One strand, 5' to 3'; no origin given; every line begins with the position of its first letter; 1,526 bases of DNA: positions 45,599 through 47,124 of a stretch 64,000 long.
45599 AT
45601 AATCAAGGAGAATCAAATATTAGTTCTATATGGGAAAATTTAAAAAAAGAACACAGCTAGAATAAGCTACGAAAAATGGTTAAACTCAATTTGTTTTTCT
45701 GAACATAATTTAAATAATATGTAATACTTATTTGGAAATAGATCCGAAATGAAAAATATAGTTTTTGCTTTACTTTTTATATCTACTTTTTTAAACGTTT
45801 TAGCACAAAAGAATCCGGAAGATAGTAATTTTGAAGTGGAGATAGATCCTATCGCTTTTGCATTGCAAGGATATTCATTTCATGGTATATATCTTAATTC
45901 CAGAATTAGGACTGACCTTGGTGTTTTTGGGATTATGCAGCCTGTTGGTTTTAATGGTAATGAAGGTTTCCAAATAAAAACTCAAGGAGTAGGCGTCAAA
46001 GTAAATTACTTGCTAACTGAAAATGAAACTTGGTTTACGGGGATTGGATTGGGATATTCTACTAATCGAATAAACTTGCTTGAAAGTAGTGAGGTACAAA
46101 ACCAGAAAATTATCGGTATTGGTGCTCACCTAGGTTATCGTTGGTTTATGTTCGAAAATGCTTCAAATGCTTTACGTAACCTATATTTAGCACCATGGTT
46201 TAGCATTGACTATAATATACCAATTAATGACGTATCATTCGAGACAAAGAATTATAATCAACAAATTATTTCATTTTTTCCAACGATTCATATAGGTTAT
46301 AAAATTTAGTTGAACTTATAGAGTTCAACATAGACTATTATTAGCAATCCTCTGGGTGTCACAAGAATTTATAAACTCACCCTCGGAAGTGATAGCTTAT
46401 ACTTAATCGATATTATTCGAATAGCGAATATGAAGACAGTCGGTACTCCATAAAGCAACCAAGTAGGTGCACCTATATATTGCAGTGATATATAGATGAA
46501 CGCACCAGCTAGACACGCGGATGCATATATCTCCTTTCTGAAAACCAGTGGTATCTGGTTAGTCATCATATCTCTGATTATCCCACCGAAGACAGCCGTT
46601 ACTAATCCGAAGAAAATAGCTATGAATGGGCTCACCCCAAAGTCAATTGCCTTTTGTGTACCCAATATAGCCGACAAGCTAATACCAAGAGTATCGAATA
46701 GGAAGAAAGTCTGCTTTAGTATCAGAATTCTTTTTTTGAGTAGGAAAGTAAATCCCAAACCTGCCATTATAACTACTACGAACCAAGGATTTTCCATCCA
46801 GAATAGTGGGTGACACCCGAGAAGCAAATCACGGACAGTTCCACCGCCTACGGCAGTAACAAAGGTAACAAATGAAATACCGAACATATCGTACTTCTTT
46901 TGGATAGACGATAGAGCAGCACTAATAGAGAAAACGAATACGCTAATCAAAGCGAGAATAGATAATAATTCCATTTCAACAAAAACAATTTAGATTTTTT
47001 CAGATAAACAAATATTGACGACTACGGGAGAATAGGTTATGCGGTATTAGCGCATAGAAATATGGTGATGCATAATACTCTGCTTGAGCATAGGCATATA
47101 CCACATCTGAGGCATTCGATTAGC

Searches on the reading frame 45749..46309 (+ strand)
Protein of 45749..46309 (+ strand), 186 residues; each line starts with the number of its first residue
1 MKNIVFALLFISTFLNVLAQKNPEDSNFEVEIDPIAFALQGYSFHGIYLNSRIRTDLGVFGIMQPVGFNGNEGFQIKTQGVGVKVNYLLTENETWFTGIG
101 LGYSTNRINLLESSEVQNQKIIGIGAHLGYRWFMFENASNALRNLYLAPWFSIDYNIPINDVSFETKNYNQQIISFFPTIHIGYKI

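Call 9: search_protein_families(library=pfam, proteins=[window:45749-46309:+])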
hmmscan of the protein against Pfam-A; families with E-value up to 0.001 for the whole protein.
window:45749-46309:+ (186 aa): 0 families

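Call 28: search_protein_families(library=pfam, proteins=[window:45749-46309:+], max_evalue=0.01)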
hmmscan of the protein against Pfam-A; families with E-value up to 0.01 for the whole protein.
window:45749-46309:+ (186 aa): 0 families

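Call 76: find_encoding_contigs(protein=window:45749-46309:+, flank=10000, max_places=8)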
Protein window:45749-46309:+ (186 aa): 7 contigs read that carry it; 5 places shown.
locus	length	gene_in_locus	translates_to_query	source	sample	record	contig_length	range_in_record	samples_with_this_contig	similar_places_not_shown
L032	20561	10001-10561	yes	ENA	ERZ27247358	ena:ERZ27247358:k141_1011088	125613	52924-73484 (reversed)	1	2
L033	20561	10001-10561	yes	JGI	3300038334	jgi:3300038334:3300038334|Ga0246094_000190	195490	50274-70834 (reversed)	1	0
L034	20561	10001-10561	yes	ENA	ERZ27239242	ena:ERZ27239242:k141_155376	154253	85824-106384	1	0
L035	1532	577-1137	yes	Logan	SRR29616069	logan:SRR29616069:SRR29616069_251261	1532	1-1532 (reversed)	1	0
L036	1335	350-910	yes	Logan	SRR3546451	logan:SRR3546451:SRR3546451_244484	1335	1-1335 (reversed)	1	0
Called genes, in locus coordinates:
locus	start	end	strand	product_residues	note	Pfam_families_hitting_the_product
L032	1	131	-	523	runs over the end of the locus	PF00209:SNF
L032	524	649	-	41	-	-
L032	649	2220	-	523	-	PF00209:SNF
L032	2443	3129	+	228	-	-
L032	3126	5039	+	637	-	PF00890:FAD_binding_2, PF01266:DAO, PF07992:Pyr_redox_2 (weak), PF02910:Succ_DH_flav_C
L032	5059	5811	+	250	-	PF13085:Fer2_3, PF13187:Fer4_9 (faint), PF00037:Fer4 (weak), PF12797:Fer4_2 (weak), PF12837:Fer4_6 (weak), PF13183:Fer4_8, PF13237:Fer4_10, PF12838:Fer4_7, +1 more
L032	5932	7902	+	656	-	-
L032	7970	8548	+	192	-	-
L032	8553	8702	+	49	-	-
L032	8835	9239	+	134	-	PF08818:DUF1801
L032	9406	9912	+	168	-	PF07883:Cupin_2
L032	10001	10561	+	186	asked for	-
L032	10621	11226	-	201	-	PF03458:Gly_transporter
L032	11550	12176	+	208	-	PF09335:VTT_dom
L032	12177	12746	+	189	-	PF00857:Isochorismatase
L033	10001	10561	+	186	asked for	-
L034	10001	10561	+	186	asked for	-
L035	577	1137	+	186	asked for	-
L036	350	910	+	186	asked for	-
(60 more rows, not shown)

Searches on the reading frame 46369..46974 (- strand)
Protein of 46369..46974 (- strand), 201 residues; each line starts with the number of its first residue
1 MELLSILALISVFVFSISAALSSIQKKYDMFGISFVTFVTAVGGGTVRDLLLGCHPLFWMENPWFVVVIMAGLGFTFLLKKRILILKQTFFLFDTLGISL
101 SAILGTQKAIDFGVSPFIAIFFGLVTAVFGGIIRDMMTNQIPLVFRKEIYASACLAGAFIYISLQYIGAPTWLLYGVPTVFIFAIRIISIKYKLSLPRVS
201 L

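Call 9: search_protein_families(library=pfam, proteins=[window:46369-46974:-])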
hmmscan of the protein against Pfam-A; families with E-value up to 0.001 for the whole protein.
window:46369-46974:- (201 aa): 1 family
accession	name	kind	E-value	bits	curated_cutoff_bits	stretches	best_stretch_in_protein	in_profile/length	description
PF03458.18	Gly_transporter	-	4.8e-45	151.8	23.5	2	92-164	2-76/78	Glycine transporter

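Call 11: find_encoding_contigs(protein=window:46369-46974:-, flank=10000, max_places=10)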
Protein window:46369-46974:- (201 aa): 2 contigs read that carry it; 1 place shown.
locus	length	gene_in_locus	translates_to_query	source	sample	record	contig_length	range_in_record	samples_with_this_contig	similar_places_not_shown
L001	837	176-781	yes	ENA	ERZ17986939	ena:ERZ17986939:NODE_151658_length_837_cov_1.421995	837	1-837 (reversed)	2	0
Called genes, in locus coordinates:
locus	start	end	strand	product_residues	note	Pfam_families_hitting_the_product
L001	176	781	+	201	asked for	PF03458:Gly_transporter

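Call 16: find_related_loci(query=window:46369-46974:-, collection=genome_contigs, flank=10000)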
Query window:46369-46974:- (201 aa) in genome_contigs; peptide patterns used: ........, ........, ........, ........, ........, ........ (x = any residue, [..] = any of these).
266 stretches matched a pattern; 10 encode a relative of the query (tblastn E <= 1e-3); 9 distinct loci.
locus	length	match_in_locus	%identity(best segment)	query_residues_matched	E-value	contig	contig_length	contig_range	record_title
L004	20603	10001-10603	99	1-201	5e-128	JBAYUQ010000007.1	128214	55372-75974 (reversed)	MAG: Candidatus Kapaibacterium sp. isolate SO_2016_LW3_39 scaffold00203_LW162_2016, whole genome shotgun sequence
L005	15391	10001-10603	99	1-201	1e-127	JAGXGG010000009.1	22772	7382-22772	MAG: Ignavibacteriota bacterium isolate LH_M33 k141_110877, whole genome shotgun sequence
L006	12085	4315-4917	96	1-201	6e-124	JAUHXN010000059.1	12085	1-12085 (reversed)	MAG: bacterium isolate 3_bin.102 NODE_6189_length_12085_cov_0.952584, whole genome shotgun sequence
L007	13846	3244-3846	96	1-201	2e-123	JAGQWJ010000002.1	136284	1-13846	MAG: Ignavibacteriae bacterium isolate HKST-UBA125 NODE_2_length_136284_cov_6.945480, whole genome shotgun sequence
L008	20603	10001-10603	82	1-201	7e-108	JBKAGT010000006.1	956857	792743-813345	MAG: Chlorobiota bacterium isolate Ske_MAG9 Ske_MAG9_0006, whole genome shotgun sequence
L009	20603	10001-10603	81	1-201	2e-107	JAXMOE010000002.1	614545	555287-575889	MAG: Chlorobiota bacterium isolate EC_MBin.42 ECX_31CoAssmbCtg, whole genome shotgun sequence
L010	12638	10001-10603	80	1-201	1e-105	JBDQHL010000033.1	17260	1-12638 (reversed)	MAG: Bacteroidota bacterium isolate SFB_27D_18OOND_coas_30 k141_5873434_length_17260_cov_93.3440, whole genome shotgun s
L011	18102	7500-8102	96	1-201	3e-123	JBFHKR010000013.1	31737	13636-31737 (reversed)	MAG: Chlorobiota bacterium isolate Mix_sand07.2021.05.G.94 k141_1388115_length_31737_cov_80.1891, whole genome shotgun s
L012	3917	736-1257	35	24-197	4e-31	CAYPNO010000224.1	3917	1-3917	MAG TPA_asm: uncultured Desulfuromonas sp. isolate binchicken_co139_344 genome assembly, contig: NODE_59632_length_3917_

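Call 32: find_homologous_proteins(query=window:46369-46974:-, max_evalue=1e-20)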
Query window:46369-46974:- (201 aa): 6558 proteins with E <= 1e-20 among 7852 candidates; the best 120 are listed.
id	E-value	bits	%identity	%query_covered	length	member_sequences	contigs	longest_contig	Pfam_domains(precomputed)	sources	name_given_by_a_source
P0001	7.0e-116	403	95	100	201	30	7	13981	PF03458.19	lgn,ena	-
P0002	2.1e-100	353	83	100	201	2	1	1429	PF03458.19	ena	-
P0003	6.8e-99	348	81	100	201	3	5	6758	PF03458.19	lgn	-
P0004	1.2e-98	347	83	100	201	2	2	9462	PF03458.19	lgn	-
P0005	4.7e-97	342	80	100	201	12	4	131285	PF03458.19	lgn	-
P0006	1.9e-58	216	52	100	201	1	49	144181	PF03458.19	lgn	-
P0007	2.6e-55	205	45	100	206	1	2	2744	PF03458.19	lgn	-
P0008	2.7e-55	205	47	99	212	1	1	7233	PF03458.19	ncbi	-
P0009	3.3e-55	205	50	100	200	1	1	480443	PF03458.19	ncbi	ncbi:trimeric intracellular cation channel family protein [Algoriphagus namhaensis]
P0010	5.6e-55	204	53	83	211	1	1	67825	PF03458.19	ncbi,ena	-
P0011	5.6e-55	204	48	98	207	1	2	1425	PF03458.19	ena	-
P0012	7.4e-55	204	50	100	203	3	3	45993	PF03458.19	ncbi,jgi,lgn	jgi:uncharacterized membrane protein YeiH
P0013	9.3e-55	204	49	100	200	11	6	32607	PF03458.19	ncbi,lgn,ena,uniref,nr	ncbi:MAG: trimeric intracellular cation channel family protein [Algoriphagus sp.]|uniref:trimeric in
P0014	1.3e-54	203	49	100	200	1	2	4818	PF03458.19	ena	-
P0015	1.4e-54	203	49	100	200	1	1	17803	PF03458.19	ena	-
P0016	1.4e-54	203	49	100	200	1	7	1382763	PF03458.19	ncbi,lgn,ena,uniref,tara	ncbi:trimeric intracellular cation channel family protein [uncultured Algoriphagus sp.]|uniref:trime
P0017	1.6e-54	203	49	100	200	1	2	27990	PF03458.19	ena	-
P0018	1.9e-54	203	49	100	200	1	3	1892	PF03458.19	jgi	jgi:uncharacterized membrane protein YeiH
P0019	2.1e-54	203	46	100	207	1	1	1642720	PF03458.19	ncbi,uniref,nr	ncbi:trimeric intracellular cation channel family protein [Polaribacter sp. Hel1_85]|uniref:trimeric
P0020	2.5e-54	202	45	100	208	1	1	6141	PF03458.19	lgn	-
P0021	2.8e-54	202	49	100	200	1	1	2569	PF03458.19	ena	-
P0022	3.0e-54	202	49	99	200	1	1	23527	PF03458.19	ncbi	-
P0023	3.1e-54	202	50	99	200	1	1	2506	PF03458.19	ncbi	-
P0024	3.4e-54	202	50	99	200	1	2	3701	PF03458.19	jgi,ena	-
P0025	3.4e-54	202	50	100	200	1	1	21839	PF03458.19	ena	-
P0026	3.6e-54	202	50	100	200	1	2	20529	PF03458.19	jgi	jgi:uncharacterized membrane protein YeiH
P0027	3.9e-54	202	44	100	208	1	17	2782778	PF03458.19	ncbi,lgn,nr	ncbi:trimeric intracellular cation channel family protein [Tenacibaculum dicentrarchi]|nr:trimeric i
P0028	3.9e-54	202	44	100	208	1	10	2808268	PF03458.19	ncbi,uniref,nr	ncbi:conserved membrane hypothetical protein [Tenacibaculum dicentrarchi]|uniref:Glycine transporter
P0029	4.2e-54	202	44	100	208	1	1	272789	PF03458.19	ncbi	-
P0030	4.9e-54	201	50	100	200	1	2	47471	PF03458.19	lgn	-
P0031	5.8e-54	201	48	100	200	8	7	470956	PF03458.19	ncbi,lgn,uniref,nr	ncbi:trimeric intracellular cation channel family protein [Algoriphagus vanfongensis]|uniref:trimeri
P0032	5.8e-54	201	46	100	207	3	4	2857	PF03458.19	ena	-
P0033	7.4e-54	201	46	100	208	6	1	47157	PF03458.19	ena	-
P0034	8.5e-54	201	49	100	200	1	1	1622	PF03458.19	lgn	-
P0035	8.5e-54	201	44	100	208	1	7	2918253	PF03458.19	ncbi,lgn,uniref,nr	ncbi:trimeric intracellular cation channel family protein [Tenacibaculum finnmarkense genomovar ulce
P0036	8.6e-54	201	44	100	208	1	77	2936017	PF03458.19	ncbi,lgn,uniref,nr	ncbi:trimeric intracellular cation channel family protein [Tenacibaculum finnmarkense genomovar finn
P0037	8.9e-54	201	44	100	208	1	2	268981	PF03458.19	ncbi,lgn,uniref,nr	ncbi:trimeric intracellular cation channel family protein [Tenacibaculum finnmarkense]|uniref:trimer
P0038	1.1e-53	200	49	100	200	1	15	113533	PF03458.19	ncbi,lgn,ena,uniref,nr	ncbi:trimeric intracellular cation channel family protein [Fontibacter flavus]|uniref:Trimeric intra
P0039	1.2e-53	200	50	100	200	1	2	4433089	PF03458.19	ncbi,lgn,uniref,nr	ncbi:trimeric intracellular cation channel family protein [Algoriphagus hitonicola]|uniref:Uncharact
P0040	1.4e-53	200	49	100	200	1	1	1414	PF03458.19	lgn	-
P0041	1.4e-53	200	49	100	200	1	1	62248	PF03458.19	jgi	-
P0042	1.4e-53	200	46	100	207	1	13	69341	PF03458.19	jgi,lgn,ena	jgi:uncharacterized membrane protein YeiH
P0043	1.4e-53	200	50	100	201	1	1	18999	PF03458.19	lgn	-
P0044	1.4e-53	200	44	100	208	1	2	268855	PF03458.19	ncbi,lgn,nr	ncbi:trimeric intracellular cation channel family protein [Tenacibaculum dicentrarchi]|nr:trimeric i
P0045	1.5e-53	200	44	100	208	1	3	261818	PF03458.19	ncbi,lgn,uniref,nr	ncbi:trimeric intracellular cation channel family protein [Tenacibaculum finnmarkense]|uniref:trimer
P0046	1.5e-53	200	44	100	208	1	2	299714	PF03458.19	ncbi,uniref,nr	ncbi:trimeric intracellular cation channel family protein [Tenacibaculum finnmarkense]|uniref:Glycin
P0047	1.5e-53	200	49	98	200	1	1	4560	PF03458.19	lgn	-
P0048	1.5e-53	200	46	100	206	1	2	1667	PF03458.19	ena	-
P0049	1.8e-53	200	45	100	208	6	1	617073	PF03458.19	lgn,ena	-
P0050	1.8e-53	200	44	100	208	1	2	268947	PF03458.19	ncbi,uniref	ncbi:trimeric intracellular cation channel family protein [Tenacibaculum dicentrarchi]|uniref:trimer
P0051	1.9e-53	199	47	100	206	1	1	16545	PF03458.19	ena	-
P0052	2.0e-53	199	46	100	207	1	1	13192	PF03458.19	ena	-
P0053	2.0e-53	199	46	100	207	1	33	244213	PF03458.19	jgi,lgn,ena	jgi:uncharacterized membrane protein YeiH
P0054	2.3e-53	199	48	100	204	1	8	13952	PF03458.19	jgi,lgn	jgi:Predicted membrane protein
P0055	2.4e-53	199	45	100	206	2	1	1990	PF03458.19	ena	-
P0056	2.4e-53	199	46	100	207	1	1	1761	PF03458.19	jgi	jgi:uncharacterized membrane protein YeiH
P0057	2.4e-53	199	50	100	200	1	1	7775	PF03458.19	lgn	-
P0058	2.6e-53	199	47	100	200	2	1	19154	PF03458.19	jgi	jgi:uncharacterized membrane protein YeiH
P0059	2.7e-53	199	50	100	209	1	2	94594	PF03458.19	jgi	-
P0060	3.0e-53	199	46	100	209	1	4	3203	PF03458.19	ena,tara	tara:strand:- start:150 stop:779 length:630 start_codon:yes stop_codon:yes gene_type:complete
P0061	3.3e-53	199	50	100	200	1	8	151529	PF03458.19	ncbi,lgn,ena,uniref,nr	ncbi:Uncharacterized membrane protein YeiH [Algoriphagus faecimaris]|uniref:Uncharacterized membrane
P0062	3.3e-53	199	49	100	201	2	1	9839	PF03458.19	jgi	-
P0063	3.8e-53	198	46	100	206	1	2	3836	PF03458.19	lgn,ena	-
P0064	4.0e-53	198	49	98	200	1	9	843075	PF03458.19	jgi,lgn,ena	jgi:uncharacterized membrane protein YeiH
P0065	4.1e-53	198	49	100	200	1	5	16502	PF03458.19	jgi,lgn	jgi:uncharacterized membrane protein YeiH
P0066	4.2e-53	198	51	99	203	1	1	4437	PF03458.19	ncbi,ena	ncbi:MAG TPA: trimeric intracellular cation channel family protein [Pontibacter sp.]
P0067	4.3e-53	198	46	100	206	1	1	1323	PF03458.19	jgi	-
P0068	4.3e-53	198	46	100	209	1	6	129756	PF03458.19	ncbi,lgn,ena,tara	tara:strand:+ start:2016 stop:2645 length:630 start_codon:yes stop_codon:yes gene_type:complete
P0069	4.5e-53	198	46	100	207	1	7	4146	PF03458.19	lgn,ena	-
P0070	4.5e-53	198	46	100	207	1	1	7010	PF03458.19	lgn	-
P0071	4.6e-53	198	48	100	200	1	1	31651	PF03458.19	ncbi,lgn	-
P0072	4.6e-53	198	45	100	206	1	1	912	PF03458.19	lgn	-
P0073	4.7e-53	198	47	100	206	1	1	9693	PF03458.19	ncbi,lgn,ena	-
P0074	4.7e-53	198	47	100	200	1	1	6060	PF03458.19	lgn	-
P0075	5.0e-53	198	49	100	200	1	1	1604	PF03458.19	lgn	-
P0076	5.0e-53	198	48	100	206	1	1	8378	PF03458.19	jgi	jgi:uncharacterized membrane protein YeiH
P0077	5.2e-53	198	44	100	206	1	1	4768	PF03458.19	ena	-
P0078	5.6e-53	198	49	100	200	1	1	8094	PF03458.19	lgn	-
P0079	5.8e-53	198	48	100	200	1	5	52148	PF03458.19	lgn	-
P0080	6.1e-53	198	50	95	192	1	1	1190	PF03458.19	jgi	jgi:uncharacterized membrane protein YeiH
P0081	6.2e-53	198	50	100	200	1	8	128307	PF03458.19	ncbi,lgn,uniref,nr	ncbi:trimeric intracellular cation channel family protein [Algoriphagus sp.]|uniref:trimeric intrace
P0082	6.4e-53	198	49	99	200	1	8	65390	PF03458.19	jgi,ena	jgi:uncharacterized membrane protein YeiH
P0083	6.4e-53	198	45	100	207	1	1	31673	PF03458.19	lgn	-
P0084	6.5e-53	198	49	98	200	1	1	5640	PF03458.19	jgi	-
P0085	6.6e-53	198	50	100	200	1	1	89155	PF03458.19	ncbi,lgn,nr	ncbi:MAG: trimeric intracellular cation channel family protein [Cyclobacteriaceae bacterium]|nr:trim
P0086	6.8e-53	198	49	99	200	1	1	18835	PF03458.19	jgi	-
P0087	6.9e-53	198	49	100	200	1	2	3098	PF03458.19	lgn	-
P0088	7.0e-53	198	50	100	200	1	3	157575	PF03458.19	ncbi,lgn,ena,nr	ncbi:MAG: trimeric intracellular cation channel family protein [Cyclobacteriaceae bacterium]|nr:trim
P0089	7.2e-53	198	48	100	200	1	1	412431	PF03458.19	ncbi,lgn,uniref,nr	ncbi:Uncharacterized membrane protein YeiH [Algoriphagus locisalis]|uniref:Uncharacterized membrane 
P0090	7.3e-53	198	49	99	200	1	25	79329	PF03458.19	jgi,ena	jgi:uncharacterized membrane protein YeiH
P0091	7.4e-53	197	49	98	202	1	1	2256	PF03458.19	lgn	-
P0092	7.4e-53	197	46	100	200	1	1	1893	PF03458.19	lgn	-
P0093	7.9e-53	197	45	100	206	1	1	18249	PF03458.19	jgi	jgi:uncharacterized membrane protein YeiH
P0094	8.1e-53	197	44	100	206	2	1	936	PF03458.19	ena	-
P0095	8.3e-53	197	49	100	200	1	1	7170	PF03458.19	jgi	jgi:uncharacterized membrane protein YeiH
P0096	8.7e-53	197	50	100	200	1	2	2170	PF03458.19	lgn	-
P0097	8.8e-53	197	49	100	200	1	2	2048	PF03458.19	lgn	-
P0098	8.8e-53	197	45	100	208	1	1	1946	PF03458.19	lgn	-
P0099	8.9e-53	197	51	100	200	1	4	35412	PF03458.19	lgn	-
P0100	8.9e-53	197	46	100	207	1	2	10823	PF03458.19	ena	-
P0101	9.2e-53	197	49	96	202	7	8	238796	PF03458.19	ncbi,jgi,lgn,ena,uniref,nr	ncbi:trimeric intracellular cation channel family protein [Mongoliitalea lutea]|uniref:Membrane prot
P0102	9.2e-53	197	49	100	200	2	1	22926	PF03458.19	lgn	-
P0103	9.4e-53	197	45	100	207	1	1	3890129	PF03458.19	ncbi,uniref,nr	ncbi:trimeric intracellular cation channel family protein [Polaribacter batillariae]|uniref:Trimeric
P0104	9.4e-53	197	49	99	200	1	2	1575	PF03458.19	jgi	jgi:uncharacterized membrane protein YeiH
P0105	9.7e-53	197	45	100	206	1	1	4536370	PF03458.19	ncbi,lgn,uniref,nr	ncbi:hypothetical protein CXF68_10720 [Tenacibaculum sp. Bg11-29]|uniref:trimeric intracellular cati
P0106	1.1e-52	197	50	98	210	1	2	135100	PF03458.19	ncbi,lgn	-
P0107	1.1e-52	197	47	100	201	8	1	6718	PF03458.19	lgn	-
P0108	1.1e-52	197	50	100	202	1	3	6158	PF03458.19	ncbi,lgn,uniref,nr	ncbi:MAG TPA: trimeric intracellular cation channel family protein [Gracilimonas sp.]|uniref:trimeri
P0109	1.2e-52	197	46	100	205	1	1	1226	PF03458.19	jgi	jgi:uncharacterized membrane protein YeiH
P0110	1.2e-52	197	44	100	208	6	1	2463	PF03458.19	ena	-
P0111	1.2e-52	197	45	100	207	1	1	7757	PF03458.19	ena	-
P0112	1.2e-52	197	48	100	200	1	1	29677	PF03458.19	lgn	-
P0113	1.3e-52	197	50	100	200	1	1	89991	PF03458.19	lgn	-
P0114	1.3e-52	197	44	100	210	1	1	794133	PF03458.19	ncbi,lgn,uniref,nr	ncbi:putative membrane protein YeiH [Tenacibaculum adriaticum]|uniref:Putative membrane protein YeiH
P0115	1.3e-52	197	48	100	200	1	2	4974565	PF03458.19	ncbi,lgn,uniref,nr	ncbi:trimeric intracellular cation channel family protein [Algoriphagus yeomjeoni]|uniref:Putative m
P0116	1.3e-52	197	46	100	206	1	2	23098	PF03458.19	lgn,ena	-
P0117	1.4e-52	197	44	100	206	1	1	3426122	PF03458.19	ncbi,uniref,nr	ncbi:trimeric intracellular cation channel family protein [Urechidicola croceus]|uniref:Glycine tran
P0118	1.4e-52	197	48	100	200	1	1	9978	PF03458.19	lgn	-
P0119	1.4e-52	197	51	100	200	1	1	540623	PF03458.19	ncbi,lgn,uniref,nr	ncbi:trimeric intracellular cation channel family protein [Algoriphagus resistens]|uniref:trimeric i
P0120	1.4e-52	197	44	100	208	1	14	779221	PF03458.19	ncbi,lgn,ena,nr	ncbi:MAG: trimeric intracellular cation channel family protein [Polaribacter sp.]|nr:trimeric intrac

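Call 41: find_encoding_contigs(protein=P0003, flank=10000, max_places=6)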
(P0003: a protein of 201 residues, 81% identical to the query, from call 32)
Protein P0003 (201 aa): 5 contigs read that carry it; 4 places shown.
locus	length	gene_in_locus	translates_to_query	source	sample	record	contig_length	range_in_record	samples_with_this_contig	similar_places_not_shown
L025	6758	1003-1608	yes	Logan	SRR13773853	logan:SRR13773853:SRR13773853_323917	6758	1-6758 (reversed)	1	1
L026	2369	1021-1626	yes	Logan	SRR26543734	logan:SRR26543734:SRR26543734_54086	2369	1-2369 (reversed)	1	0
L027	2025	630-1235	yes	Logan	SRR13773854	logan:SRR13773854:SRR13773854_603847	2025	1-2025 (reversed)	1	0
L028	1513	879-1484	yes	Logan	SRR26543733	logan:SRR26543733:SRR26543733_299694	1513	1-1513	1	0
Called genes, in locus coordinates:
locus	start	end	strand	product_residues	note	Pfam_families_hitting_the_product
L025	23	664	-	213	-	PF09335:VTT_dom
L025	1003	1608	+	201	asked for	PF03458:Gly_transporter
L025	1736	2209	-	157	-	PF04191:PEMT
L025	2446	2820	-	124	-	PF14248:DUF4345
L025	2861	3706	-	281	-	PF02086:MethyltransfD12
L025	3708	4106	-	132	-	-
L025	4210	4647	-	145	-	PF02627:CMD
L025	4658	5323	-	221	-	PF00970:FAD_binding_6 (weak), PF08022:FAD_binding_8 (weak), PF08030:NAD_binding_6 (faint), PF00175:NAD_binding_1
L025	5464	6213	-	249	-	PF14511:RE_EcoO109I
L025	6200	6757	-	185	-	?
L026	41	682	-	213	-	PF09335:VTT_dom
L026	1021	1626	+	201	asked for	PF03458:Gly_transporter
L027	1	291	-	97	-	?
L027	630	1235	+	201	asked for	PF03458:Gly_transporter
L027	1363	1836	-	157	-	PF04191:PEMT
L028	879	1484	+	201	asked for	PF03458:Gly_transporter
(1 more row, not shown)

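Call 42: find_encoding_contigs(protein=P0004, flank=10000, max_places=6)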
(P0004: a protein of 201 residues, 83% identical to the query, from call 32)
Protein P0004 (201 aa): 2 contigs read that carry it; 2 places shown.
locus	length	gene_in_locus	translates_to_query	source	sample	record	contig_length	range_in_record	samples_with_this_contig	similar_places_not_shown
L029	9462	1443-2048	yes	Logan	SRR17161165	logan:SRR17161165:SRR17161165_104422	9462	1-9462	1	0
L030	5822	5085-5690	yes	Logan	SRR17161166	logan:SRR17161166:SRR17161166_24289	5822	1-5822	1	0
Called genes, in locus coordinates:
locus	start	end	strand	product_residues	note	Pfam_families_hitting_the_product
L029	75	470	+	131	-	PF00011:HSP20, PF17886:ArsA_HSP20 (weak)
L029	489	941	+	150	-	PF00011:HSP20, PF17886:ArsA_HSP20 (faint)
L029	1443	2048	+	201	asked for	PF03458:Gly_transporter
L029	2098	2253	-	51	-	-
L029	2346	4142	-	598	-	PF18962:Por_Secre_tail (weak)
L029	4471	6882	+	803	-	PF01588:tRNA_bind, PF03483:B3_4, PF03484:B5, PF17759:tRNA_synthFbeta, PF03147:FDX-ACB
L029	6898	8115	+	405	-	PF28422:CCDC89 (faint)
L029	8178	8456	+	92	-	PF05164:ZapA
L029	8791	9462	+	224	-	?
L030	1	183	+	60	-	?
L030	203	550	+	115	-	-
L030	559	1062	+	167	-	-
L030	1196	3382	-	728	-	PF12437:GSIII_N, PF00120:Gln-synt_C, PF18318:Gln-synt_C-ter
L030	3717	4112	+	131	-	PF00011:HSP20, PF17886:ArsA_HSP20 (weak)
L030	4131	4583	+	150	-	PF00011:HSP20, PF17886:ArsA_HSP20 (faint)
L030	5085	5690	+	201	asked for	PF03458:Gly_transporter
